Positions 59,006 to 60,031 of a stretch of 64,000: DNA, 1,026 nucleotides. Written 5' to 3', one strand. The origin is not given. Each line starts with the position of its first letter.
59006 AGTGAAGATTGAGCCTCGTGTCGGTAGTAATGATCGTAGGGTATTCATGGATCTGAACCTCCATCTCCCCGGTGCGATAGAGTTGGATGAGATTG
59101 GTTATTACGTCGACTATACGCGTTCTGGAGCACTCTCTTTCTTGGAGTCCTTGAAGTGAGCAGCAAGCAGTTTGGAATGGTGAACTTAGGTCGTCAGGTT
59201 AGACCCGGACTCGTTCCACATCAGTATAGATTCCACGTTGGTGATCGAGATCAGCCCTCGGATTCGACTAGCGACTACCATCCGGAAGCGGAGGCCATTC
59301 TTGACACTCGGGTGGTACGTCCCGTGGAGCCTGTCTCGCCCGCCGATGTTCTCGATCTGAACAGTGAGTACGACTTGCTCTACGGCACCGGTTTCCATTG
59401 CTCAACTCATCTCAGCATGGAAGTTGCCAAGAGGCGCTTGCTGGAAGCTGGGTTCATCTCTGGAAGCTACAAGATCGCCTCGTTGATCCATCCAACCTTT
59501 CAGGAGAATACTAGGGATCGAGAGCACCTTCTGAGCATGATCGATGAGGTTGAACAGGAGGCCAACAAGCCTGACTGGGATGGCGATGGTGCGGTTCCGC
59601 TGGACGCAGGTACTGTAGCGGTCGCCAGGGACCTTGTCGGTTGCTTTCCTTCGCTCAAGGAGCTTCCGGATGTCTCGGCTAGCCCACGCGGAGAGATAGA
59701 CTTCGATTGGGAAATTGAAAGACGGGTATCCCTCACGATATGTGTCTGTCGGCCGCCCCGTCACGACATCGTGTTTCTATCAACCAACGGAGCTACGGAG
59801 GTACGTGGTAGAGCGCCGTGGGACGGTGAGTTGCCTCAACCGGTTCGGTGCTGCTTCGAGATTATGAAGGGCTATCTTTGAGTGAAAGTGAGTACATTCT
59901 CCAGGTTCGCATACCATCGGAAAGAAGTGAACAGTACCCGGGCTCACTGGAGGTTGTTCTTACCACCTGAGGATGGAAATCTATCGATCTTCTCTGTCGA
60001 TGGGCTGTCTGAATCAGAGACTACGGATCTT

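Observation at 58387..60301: Tightly coupled 3- or 4-gene operon of unrecognisable proteins on a low-G+C island: candidate novel defence or TA-like system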

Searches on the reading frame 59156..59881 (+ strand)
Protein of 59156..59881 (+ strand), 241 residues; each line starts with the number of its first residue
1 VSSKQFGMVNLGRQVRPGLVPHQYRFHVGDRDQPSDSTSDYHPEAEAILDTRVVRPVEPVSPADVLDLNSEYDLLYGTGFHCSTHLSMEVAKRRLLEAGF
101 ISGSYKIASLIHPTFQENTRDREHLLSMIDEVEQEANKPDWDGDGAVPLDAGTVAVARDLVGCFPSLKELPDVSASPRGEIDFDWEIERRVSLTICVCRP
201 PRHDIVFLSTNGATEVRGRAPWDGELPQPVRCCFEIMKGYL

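Call 3: search_protein_families(library=pfam, proteins=[window:59156-59881:+], max_evalue=1)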
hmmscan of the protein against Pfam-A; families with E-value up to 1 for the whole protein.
window:59156-59881:+ (241 aa): 1 family
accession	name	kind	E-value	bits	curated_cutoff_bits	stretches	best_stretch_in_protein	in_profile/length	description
PF17390.7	Bac_rhamnosid_C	-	0.051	13.8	22.1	1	167-200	22-54/78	Bacterial alpha-L-rhamnosidase C-terminal domain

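Call 4: search_protein_families(library=padloc, proteins=[window:59156-59881:+], max_evalue=1)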
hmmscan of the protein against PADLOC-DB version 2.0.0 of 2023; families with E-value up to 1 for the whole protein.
window:59156-59881:+ (241 aa): 1 family
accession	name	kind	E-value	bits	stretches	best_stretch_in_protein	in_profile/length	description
PDLC04575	PDC-M32A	-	0.015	12.4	1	138-196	269-329/375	-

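Call 5: search_protein_families(library=ncbifam, proteins=[window:59156-59881:+], max_evalue=1)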
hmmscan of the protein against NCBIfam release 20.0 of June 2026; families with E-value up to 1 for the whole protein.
window:59156-59881:+ (241 aa): 0 families

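Call 6: search_protein_families(library=phrogs, proteins=[window:59156-59881:+], max_evalue=1)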
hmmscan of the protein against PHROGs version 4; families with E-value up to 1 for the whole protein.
window:59156-59881:+ (241 aa): 0 families

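Call 7: find_homologous_proteins(query=window:59156-59881:+, max_evalue=0.001)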
Query window:59156-59881:+ (241 aa): 14 proteins with E <= 0.001 among 635 candidates.
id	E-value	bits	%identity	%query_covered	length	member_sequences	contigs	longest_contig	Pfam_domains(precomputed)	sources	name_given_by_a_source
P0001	1.0e-152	525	94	100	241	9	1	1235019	-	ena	-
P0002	1.1e-136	472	88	97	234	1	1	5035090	-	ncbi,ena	-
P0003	9.3e-95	335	90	70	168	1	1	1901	-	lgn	-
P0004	1.7e-93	331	65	100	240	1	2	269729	-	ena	-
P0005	6.2e-62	227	51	100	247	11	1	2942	-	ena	-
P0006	2.1e-51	193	65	57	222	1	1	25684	-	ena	-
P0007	3.8e-49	186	70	49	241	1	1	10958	-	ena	-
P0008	6.4e-38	149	57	51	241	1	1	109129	-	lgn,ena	-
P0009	2.0e-23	101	44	49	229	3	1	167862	-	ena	-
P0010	2.8e-18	84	39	49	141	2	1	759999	-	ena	-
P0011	3.0e-18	84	39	49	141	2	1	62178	-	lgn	-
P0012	7.3e-17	80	38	68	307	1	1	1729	-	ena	-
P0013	1.5e-16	79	43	47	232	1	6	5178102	-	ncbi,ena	-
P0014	1.1e-9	56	34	47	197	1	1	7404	-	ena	-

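Call 10: find_encoding_contigs(protein=P0002, flank=10000, max_places=3)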
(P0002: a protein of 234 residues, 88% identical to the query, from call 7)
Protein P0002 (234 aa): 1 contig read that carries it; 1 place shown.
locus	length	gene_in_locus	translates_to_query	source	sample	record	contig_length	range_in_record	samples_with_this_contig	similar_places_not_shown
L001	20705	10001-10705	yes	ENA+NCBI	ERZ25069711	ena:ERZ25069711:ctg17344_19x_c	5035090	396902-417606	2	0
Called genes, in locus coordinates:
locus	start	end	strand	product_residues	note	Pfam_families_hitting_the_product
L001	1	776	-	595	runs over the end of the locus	PF00496:SBP_bac_5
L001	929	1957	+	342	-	PF02518:HATPase_c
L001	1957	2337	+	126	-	PF00072:Response_reg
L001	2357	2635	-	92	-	PF12441:CopG_antitoxin (weak)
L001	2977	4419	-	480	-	PF13701:DDE_Tnp_1_4, PF01609:DDE_Tnp_1 (faint)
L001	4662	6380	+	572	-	PF13416:SBP_bac_8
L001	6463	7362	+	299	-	PF00528:BPD_transp_1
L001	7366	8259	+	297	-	PF00528:BPD_transp_1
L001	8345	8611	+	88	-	PF04014:MazE_antitoxin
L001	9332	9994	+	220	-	-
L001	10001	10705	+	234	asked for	-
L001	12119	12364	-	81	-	-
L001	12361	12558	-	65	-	-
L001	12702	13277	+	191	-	PF03887:YfbU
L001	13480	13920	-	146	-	PF12762:DDE_Tnp_IS1595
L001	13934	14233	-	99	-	-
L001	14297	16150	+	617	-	-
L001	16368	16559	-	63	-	PF09720:Unstab_antitox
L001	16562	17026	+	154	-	-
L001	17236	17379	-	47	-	-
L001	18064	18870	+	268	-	PF02086:MethyltransfD12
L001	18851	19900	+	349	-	PF02195:ParB_N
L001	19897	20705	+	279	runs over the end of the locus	PF24390:PRTase-CE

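Call 11: find_encoding_contigs(protein=P0004, flank=10000, max_places=3)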
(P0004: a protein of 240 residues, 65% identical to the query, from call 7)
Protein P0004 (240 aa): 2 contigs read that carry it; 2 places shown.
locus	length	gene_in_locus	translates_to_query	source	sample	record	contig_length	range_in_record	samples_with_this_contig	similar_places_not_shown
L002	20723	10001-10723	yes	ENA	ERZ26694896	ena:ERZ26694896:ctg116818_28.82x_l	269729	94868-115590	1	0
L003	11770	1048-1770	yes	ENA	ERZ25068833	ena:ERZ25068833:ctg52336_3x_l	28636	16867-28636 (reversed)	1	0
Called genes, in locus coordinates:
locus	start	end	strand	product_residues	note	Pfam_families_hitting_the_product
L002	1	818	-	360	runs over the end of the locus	PF00753:Lactamase_B, PF12706:Lactamase_B_2 (weak)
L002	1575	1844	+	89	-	-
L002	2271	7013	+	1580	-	PF13156:Mrr_cat_2, PF00270:DEAD (faint), PF04851:ResIII, PF00271:Helicase_C, PF22240:ISP_coupler, PF02384:N6_Mtase (weak), PF18135:Type_ISP_C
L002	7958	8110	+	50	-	PF03235:GmrSD_N (weak)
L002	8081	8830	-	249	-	-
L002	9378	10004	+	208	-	-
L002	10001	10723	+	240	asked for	-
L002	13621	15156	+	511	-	PF03050:DDE_Tnp_IS66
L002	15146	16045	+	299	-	PF14236:DruA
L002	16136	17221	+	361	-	-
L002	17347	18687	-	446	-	PF00078:RVT_1, PF08388:GIIM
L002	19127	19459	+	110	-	-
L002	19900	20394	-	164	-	PF18967:PycTM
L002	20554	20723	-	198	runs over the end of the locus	-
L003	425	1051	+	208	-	-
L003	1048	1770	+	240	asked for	-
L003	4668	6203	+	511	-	PF03050:DDE_Tnp_IS66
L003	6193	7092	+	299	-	PF14236:DruA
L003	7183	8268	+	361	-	-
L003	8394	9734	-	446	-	PF00078:RVT_1, PF08388:GIIM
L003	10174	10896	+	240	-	-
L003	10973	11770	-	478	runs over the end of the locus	PF02737:3HCDH_N, PF00725:3HCDH, PF13279:4HBT_2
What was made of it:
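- L002: a type ISP R-M enzyme, a GmrSD fragment and PycTM (call 11).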

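Call 12: find_encoding_contigs(protein=P0006, flank=10000, max_places=3)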
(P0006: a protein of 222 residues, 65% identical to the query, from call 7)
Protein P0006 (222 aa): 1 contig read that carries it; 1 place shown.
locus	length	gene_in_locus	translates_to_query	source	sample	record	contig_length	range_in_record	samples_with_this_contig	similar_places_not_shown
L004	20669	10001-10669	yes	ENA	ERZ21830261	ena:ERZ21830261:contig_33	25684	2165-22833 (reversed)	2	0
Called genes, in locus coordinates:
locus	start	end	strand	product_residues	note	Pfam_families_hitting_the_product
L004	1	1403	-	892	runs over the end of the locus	PF20256:MoCoBD_2, PF02738:MoCoBD_1, PF20256:MoCoBD_2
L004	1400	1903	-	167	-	PF00111:Fer2 (weak), PF01799:Fer2_2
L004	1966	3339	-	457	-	PF17767:NAPRTase_N, PF04095:NAPRTase (weak), PF17956:NAPRTase_C (weak)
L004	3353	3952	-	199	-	PF00857:Isochorismatase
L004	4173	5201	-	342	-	PF04018:VCA0040-like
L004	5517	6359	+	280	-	PF00941:FAD_binding_5, PF03450:CO_deh_flav_C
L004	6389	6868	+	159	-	PF00111:Fer2, PF01799:Fer2_2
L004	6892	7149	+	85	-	PF02597:ThiS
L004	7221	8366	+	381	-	PF02625:XdhC_CoxI, PF13478:XdhC_C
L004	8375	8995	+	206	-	PF12804:NTP_transf_3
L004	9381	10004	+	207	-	-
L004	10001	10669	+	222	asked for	-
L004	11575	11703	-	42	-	-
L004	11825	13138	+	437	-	PF05721:PhyH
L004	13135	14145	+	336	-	PF00107:ADH_zinc_N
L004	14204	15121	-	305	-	PF01156:IU_nuc_hydro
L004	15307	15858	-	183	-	-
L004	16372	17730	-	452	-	PF00884:Sulfatase, PF01663:Phosphodiest (weak), PF16347:SGSH_C (weak)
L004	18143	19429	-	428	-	PF00144:Beta-lactamase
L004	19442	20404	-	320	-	PF00389:2-Hacid_dh, PF02826:2-Hacid_dh_C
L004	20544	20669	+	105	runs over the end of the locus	-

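Call 13: find_encoding_contigs(protein=P0007, flank=10000, max_places=3)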
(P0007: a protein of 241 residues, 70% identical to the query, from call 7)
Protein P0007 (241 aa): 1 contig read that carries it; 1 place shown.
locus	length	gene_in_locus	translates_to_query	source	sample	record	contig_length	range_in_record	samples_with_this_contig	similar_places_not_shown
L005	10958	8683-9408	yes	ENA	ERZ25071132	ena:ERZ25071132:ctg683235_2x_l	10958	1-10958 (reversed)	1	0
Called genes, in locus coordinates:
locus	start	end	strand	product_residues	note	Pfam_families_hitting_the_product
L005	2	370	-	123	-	?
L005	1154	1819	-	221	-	-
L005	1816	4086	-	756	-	PF02784:Orn_Arg_deC_N (faint)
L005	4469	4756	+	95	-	-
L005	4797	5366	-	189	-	PF01609:DDE_Tnp_1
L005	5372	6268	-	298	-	PF14236:DruA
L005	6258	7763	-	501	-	PF03050:DDE_Tnp_IS66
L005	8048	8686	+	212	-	-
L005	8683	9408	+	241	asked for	-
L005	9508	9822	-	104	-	-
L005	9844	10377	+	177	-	-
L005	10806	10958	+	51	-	?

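Call 18: find_encoding_contigs(protein=P0008, flank=6000, max_places=2)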
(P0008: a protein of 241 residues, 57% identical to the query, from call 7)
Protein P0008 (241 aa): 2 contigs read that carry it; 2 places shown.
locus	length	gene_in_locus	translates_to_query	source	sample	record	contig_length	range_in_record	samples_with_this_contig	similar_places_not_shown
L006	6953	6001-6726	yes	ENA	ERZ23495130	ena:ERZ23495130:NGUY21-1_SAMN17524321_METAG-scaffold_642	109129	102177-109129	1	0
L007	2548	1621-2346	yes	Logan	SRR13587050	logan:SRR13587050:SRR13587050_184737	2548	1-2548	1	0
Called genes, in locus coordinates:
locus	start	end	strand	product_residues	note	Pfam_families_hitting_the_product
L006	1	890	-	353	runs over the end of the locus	-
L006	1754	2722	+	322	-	PF14897:EpsG (weak)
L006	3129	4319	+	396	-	PF00288:GHMP_kinases_N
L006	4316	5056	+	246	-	PF00483:NTP_transferase, PF01128:IspD (weak), PF12804:NTP_transf_3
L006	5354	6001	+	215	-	-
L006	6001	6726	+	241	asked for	-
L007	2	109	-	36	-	?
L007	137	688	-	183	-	-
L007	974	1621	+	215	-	-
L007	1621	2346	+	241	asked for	-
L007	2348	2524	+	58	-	-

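Call 19: find_encoding_contigs(protein=P0009, flank=6000, max_places=2)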
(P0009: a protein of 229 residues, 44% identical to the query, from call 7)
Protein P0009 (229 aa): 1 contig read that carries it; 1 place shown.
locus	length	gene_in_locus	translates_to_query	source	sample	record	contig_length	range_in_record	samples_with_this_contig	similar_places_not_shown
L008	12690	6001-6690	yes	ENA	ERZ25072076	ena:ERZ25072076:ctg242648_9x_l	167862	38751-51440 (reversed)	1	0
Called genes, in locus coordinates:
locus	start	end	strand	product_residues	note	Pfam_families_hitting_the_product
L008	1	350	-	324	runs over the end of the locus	PF05721:PhyH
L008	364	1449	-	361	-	PF01070:FMN_dh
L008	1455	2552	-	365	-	PF01408:GFO_IDH_MocA, PF22685:Gal80p_C-like, PF22725:GFO_IDH_MocA_C3, PF02894:GFO_IDH_MocA_C (faint)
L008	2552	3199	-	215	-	-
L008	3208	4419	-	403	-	PF03841:SelA (faint)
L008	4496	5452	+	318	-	PF08240:ADH_N, PF16912:Glu_dehyd_C, PF00107:ADH_zinc_N, PF13602:ADH_zinc_N_2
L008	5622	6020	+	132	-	-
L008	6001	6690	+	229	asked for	-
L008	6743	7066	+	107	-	-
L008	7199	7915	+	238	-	PF00156:Pribosyltran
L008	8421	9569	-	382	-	PF14088:DUF4268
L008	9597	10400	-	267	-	PF01261:AP_endonuc_2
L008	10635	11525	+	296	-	PF00005:ABC_tran, PF13304:AAA_21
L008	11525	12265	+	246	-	-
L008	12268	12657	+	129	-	PF00392:GntR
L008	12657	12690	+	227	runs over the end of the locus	PF10988:DUF2807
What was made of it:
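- Many cassettes sit among ordinary metabolic genes (L004, L006, L008; calls 12, 18, 19).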

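Call 20: find_encoding_contigs(protein=P0013, flank=6000, max_places=3)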
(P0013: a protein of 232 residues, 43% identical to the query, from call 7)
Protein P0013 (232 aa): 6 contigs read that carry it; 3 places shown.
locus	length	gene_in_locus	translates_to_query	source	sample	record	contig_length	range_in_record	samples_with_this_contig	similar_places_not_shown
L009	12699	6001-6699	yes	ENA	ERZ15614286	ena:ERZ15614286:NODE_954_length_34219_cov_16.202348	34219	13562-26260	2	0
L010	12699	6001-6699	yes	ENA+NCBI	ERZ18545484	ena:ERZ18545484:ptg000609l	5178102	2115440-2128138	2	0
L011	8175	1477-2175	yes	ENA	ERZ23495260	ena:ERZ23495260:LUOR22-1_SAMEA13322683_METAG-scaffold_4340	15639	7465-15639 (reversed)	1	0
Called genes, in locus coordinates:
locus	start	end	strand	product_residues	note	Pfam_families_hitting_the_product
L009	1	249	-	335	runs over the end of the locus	PF00248:Aldo_ket_red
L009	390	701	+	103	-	PF01909:NTP_transf_2, PF18765:Polbeta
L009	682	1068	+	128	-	PF05168:HEPN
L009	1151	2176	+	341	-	PF00561:Abhydrolase_1, PF12146:Hydrolase_4, PF12697:Abhydrolase_6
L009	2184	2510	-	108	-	PF02627:CMD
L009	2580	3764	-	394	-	PF00108:Thiolase_N, PF02803:Thiolase_C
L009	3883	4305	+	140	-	PF00903:Glyoxalase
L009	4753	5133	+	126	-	-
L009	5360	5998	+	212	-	-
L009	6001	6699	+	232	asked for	-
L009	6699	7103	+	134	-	-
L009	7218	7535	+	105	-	-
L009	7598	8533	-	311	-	PF00805:Pentapeptide (weak), PF13576:Pentapeptide_3 (faint), PF13599:Pentapeptide_4, PF00805:Pentapeptide (weak)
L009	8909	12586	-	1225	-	PF05378:Hydant_A_N, PF01968:Hydantoinase_A, PF19278:Hydant_A_C, PF02538:Hydantoinase_B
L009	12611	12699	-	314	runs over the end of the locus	PF13417:GST_N_3, PF13409:GST_N_2, PF13410:GST_C_2 (weak)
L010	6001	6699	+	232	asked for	-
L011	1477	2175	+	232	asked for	-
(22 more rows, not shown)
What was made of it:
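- Many loci are embedded among metabolic genes (L004, L006, L008, L009; calls 12, 18-20).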

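Call 27: search_solved_structures(query=A1, max_evalue=10)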
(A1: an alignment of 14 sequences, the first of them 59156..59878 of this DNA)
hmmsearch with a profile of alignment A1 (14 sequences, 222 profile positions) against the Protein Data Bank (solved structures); distinct sequences matched with E-value up to 10: 1.
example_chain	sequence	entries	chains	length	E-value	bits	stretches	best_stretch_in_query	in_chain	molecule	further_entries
3l4f_A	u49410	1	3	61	0.47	14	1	88-123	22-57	Rho guanine nucleotide exchange factor 7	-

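Call 32: find_related_loci(query=A1, collection=genome_contigs, flank=8000)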
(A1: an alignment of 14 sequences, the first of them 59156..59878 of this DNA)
Query A1 (241 aa) in genome_contigs; peptide patterns used: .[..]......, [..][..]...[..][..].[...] (x = any residue, [..] = any of these).
186 stretches matched a pattern; 40 encode a relative of the query (tblastn E <= 1e-3); 40 distinct loci.
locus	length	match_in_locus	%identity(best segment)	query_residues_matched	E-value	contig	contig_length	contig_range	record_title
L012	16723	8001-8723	86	1-241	6e-143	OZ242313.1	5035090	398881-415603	MAG: Spirochaetia bacterium isolate e429cb45-3368-499c-8ecb-8058609f3e9e genome assembly, chromosome: 1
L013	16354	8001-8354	44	121-240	3e-28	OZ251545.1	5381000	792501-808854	MAG: Gammaproteobacteria bacterium isolate 804a2bfb-9c7e-4e06-b795-02af6ddb82b1 genome assembly, chromosome: 1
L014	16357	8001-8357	39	118-238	2e-24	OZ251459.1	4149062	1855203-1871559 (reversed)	MAG: uncultured Candidatus Binatia bacterium isolate da1d9dc7-a60c-4903-b102-0a77710175cf genome assembly, chromosome: 1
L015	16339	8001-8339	43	121-235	7e-24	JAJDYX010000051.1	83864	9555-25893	MAG: Candidatus Latescibacterota bacterium isolate jk18x34bins.57 k141_517384, whole genome shotgun sequence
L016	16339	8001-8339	42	124-235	4e-23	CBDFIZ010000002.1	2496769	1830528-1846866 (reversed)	MAG: Dehalococcoidia bacterium isolate bbcfa8fe-e5b4-4dc8-882b-9555aaa6a448 genome assembly, contig: contig_2, whole gen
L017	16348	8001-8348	40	121-238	5e-23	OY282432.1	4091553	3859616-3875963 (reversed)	MAG: uncultured Candidatus Binatia bacterium isolate 81991fb1-66cf-4eb3-b653-309a223604dd genome assembly, chromosome: 1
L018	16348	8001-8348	40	121-238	1e-22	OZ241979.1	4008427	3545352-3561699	MAG: uncultured Candidatus Binatia bacterium isolate 9577865d-1fdf-407d-8016-5da360aaf3ec genome assembly, chromosome: 1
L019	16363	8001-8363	41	118-239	3e-22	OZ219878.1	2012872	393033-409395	MAG: Thermodesulfobacteriota bacterium isolate 5b8d878f-b741-4c1d-a9b4-bc29eff46044 genome assembly, chromosome: 1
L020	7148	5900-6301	36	96-235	6e-22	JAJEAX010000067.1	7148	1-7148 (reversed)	MAG: Candidatus Latescibacterota bacterium isolate jk18x7bins.9 k141_45868, whole genome shotgun sequence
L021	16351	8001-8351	40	112-235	8e-22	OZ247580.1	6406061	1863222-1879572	MAG: Candidatus Latescibacterota bacterium isolate 34bd4037-9faa-49cb-aada-cae4c411e00c genome assembly, chromosome: 1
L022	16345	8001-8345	43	109-222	1e-21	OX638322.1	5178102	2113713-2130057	MAG: Candidatus Binatia bacterium isolate fc306077-a6e0-4751-8727-9b45b52cfb09 genome assembly, chromosome: 1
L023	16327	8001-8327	40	129-238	1e-21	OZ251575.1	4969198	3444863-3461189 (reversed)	MAG: Spirochaetia bacterium isolate 617b14b6-7821-4a15-9039-de9782a91b86 genome assembly, chromosome: 1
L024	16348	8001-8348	36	121-238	9e-22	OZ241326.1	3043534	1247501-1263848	MAG: bacterium isolate 4cf85a08-3ac9-4936-9f49-292be0ba675b genome assembly, chromosome: 1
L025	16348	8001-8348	40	118-234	2e-21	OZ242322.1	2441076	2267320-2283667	MAG: Thermodesulfobacteriota bacterium isolate 3e42ac3d-59cd-46c6-8b9e-c6275ce6f8c4 genome assembly, chromosome: 1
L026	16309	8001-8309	42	134-238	2e-21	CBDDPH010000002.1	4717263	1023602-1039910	MAG: Candidatus Latescibacterota bacterium isolate fcaf43fe-a799-4ace-af36-b323ac78cc8e genome assembly, contig: contig_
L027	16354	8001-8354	38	119-238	2e-21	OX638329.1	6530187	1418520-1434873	MAG: uncultured Latescibacteria bacterium isolate 03e23b1f-02ed-4bf0-8d8f-a367d3d93791 genome assembly, chromosome: 1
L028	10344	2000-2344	41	119-235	5e-21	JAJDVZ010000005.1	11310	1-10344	MAG: Candidatus Latescibacterota bacterium isolate jk18x22bins.75 k141_815336, whole genome shotgun sequence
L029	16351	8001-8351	38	122-238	6e-21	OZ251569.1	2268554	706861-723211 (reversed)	MAG: Thermodesulfobacteriota bacterium isolate 35404873-1dcd-4dbd-b155-cc8a8283caff genome assembly, chromosome: 1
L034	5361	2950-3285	32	122-235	1e-16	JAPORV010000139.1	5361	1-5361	MAG: Aestuariivita sp. isolate CAR1_bin_7 NODE_4116_length_5361_cov_24.1551, whole genome shotgun sequence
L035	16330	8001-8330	34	129-238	3e-16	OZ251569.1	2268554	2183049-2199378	MAG: Thermodesulfobacteriota bacterium isolate 35404873-1dcd-4dbd-b155-cc8a8283caff genome assembly, chromosome: 1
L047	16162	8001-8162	31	138-191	1e-6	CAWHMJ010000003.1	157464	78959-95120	MAG: uncultured Acidobacteriota bacterium isolate MFD00731.bin.1.195 genome assembly, contig: contig_27102, whole genome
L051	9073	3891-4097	34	121-186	1e-4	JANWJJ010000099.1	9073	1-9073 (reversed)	MAG: Rudaea sp. isolate CRAIB_MAG64 c_000000056857, whole genome shotgun sequence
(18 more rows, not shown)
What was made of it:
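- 59489..59881 (+): Gene B, C-terminal domain (residues ~112-241): the conserved '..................' alpha/beta domain that defines the family. 40 genome loci span many phyla (call 32).
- Hosts span Spirochaetia, Binatia, Latescibacterota, Dehalococcoidia, Thermodesulfobacteriota, Proteobacteria, Planctomycetes and Acidobacteriota (call 32).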

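Call 35: predict_structure(alignment_id=A1)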
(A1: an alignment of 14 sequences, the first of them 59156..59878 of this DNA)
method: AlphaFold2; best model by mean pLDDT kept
length: 241 residues; sequences in the alignment: 14
mean_pLDDT: 65.2   pTM: 0.53
mean pLDDT of the five models: 65.2, 65.0, 63.1, 62.4, 62.2
residues with pLDDT >= 90: 88; 70-90: 33; 50-70: 8; < 50: 112
segments of 3 or more residues with pLDDT < 50: 1-111
pLDDT, mean of each block of 10 residues (from residue 1): 37 35 33 35 37 38 34 34 37 40 37 66 96 95 92 97 87 96 89 95 94 91 92 79 48
secondary structure, 60 per line:
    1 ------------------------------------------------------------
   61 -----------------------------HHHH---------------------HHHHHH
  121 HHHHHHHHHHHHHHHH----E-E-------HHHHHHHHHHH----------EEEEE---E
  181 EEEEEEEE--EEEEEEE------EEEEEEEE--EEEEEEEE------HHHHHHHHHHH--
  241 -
elements in order: H90-93 H115-136 H151-161 E172-176 E180-188 E191-197 E204-211 E214-221 H228-238
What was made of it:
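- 59489..59881 (+): pLDDT is above 90; the order is helix-helix-5 strands-helix (call 35).
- On Toxin-antitoxin-chaperone (TAC): It is predicted disordered (call 35).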
